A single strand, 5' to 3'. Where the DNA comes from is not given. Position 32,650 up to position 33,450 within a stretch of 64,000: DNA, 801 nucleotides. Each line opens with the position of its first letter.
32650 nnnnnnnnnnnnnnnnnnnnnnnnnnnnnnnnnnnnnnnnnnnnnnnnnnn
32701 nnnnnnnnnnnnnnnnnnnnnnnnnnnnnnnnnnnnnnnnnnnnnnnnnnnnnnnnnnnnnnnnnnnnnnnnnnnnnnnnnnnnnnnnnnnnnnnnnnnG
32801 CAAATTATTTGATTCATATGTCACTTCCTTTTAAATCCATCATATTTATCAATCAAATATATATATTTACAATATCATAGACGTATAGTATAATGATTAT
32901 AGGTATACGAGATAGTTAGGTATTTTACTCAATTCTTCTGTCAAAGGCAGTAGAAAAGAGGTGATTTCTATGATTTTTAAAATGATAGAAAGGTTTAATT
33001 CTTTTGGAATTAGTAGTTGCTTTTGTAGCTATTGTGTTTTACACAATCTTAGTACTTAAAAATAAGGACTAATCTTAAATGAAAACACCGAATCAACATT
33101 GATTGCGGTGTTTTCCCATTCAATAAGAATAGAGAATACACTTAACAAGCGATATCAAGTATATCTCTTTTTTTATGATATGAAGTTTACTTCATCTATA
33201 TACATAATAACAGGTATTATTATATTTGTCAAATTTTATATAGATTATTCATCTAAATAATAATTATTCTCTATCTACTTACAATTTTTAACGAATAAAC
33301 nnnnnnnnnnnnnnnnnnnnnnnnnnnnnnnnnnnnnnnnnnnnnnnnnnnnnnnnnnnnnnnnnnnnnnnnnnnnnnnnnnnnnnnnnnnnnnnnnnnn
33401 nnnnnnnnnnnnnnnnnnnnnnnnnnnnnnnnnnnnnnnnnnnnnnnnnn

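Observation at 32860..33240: Third, diverged copy of the same sense-promoter / small ORF / convergent antisense-promoter module between miaA and queA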

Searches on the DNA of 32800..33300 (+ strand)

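Call 13: search_rna_families(source=window, start=32800, end=33300, threshold=evalue, max_evalue=10)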
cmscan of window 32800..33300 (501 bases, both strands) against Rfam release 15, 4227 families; matches with E-value up to 10: 5.
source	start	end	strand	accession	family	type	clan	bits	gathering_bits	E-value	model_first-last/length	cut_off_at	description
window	33054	33172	+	RF01830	StyR-44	Gene;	-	16.3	54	9.4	1-107/107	no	Salmonella enterica Typhi npcRNA 44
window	33116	33203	-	RF01422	snoR116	Gene; snRNA; snoRNA; CD-box;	-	15.9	47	3.5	1-86/86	no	small nucleolar RNA snoR116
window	32981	33128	+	RF02729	JA01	Gene; sRNA;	-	15.8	111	6.3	1-153/153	no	Aggregatibacter sRNA JA01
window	33031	33080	-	RF04097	MIR2630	Gene; miRNA;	-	15.6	144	1.4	90-139/229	no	MIR2630 microRNA precursor family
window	33177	33227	-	RF00372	sroH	Gene; sRNA;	-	12.5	80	1.2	1-161/161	no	sroH RNA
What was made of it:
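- On TxpA/BsrG family and their RNAs (RatA, SR4): A permissive scan of the locus gave only chance-level hits (call 13).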

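Call 33: search_dna_similar(query=window:32845-33240:+, collection=plasmids, mode=distant, max_evalue=0.001, max_rows=10)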
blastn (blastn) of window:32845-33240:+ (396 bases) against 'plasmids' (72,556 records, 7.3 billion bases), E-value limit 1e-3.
No match.

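Call 34: search_dna_similar(query=window:32845-33240:+, collection=phages, mode=distant, max_evalue=0.001, max_rows=10)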
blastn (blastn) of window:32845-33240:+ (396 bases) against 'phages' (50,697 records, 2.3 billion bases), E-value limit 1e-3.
No match.
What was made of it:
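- Tried and rejected: Other collections. blastn of copy C against plasmids and phages found no match (calls 33, 34).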

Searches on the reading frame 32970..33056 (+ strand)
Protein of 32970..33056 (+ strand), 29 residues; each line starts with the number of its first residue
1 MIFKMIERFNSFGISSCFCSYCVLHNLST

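Call 11: search_protein_families(library=pfam, proteins=[window:32970-33056:+], max_evalue=10)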
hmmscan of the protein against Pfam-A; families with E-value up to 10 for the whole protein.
seq(29 aa): 0 families

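Call 12: search_protein_families(library=ncbifam, proteins=[window:32970-33056:+], max_evalue=10)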
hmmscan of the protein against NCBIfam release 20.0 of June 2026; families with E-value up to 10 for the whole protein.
seq(29 aa): 0 families

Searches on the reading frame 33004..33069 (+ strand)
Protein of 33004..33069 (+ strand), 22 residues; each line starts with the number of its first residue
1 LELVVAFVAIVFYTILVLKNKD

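Call 11: search_protein_families(library=pfam, proteins=[window:33004-33069:+], max_evalue=10)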
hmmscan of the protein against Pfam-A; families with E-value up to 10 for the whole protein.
seq(22 aa): 1 family
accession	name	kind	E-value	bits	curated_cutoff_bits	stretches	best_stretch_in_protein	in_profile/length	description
PF04824.21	Rad21_Rec8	-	0.056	13.2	22.7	1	9-22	21-34/55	Conserved region of Rad21 / Rec8 like protein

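Call 12: search_protein_families(library=ncbifam, proteins=[window:33004-33069:+], max_evalue=10)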
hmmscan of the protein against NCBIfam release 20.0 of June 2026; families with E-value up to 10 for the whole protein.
seq(22 aa): 1 family
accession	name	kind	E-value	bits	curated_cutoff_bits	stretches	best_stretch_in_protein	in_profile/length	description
TIGR04554.1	3TM_mycoplas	hypoth_equivalog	0.014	15.7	40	1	2-22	8-28/105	TIGR04554 family membrane protein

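Call 40: list_cluster_members(proteins=[window:33004-33069:+, window:32970-33056:+, window:32961-33056:+, window:8869-8943:+, window:9258-9344:+, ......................, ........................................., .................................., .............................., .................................])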
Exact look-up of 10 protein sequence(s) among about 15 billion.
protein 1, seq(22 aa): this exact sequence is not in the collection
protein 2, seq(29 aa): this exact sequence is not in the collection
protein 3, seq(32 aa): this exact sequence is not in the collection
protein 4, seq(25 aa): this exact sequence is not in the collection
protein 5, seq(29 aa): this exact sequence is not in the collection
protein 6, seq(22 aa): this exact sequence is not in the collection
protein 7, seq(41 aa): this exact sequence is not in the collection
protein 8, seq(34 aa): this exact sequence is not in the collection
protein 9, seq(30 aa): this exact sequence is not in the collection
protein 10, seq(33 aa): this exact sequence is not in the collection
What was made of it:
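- Tried and rejected: Exact look-up of 10 peptides found none in the collection (call 40).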
